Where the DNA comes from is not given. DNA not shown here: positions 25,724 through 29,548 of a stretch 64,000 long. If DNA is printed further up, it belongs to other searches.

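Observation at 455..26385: Approximately eight NHL six-bladed propellers (about 47 blades) in one polypeptide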

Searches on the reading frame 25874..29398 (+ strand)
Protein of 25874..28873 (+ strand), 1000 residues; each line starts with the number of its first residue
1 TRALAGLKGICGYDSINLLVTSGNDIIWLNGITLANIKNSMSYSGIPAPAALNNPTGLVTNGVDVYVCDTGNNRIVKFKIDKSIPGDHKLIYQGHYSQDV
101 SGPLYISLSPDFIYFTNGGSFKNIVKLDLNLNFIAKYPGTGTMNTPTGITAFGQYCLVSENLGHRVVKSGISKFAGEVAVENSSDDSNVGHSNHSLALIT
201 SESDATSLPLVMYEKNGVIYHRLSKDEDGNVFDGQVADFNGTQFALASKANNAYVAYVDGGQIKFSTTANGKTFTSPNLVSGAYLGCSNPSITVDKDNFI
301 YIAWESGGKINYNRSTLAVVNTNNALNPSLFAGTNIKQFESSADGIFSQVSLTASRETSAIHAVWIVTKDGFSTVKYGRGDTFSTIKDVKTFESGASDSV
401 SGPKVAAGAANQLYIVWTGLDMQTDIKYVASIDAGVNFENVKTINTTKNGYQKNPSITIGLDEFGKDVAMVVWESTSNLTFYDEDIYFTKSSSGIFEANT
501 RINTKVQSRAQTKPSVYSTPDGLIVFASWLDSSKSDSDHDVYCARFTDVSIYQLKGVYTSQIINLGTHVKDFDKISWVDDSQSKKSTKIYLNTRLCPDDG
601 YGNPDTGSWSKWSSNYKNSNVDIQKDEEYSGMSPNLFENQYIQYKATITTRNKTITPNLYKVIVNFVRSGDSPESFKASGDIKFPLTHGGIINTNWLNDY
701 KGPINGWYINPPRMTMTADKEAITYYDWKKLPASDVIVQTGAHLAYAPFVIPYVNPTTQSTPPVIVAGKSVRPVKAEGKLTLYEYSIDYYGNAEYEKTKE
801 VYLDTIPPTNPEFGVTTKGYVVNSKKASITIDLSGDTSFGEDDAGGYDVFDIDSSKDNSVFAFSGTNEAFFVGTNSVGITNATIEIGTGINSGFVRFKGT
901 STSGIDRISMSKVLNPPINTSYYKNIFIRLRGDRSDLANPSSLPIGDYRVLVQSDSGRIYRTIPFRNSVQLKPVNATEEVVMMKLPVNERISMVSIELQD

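Call 21: search_protein_families(library=pfam, proteins=[window:25874-28873:+], max_evalue=0.01)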
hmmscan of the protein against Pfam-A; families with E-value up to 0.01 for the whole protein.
window:25874-28873:+ (1000 aa): 1 family
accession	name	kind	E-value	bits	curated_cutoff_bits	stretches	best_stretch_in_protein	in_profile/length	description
PF01436.27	NHL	-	3.3e-05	24.1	20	1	52-78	1-28/28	NHL repeat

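Call 29: search_protein_families(library=ncbifam, proteins=[window:26399-29398:+], max_evalue=0.01)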
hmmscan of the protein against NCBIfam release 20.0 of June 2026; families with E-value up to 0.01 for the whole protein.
window:26399-29398:+ (1000 aa): 0 families
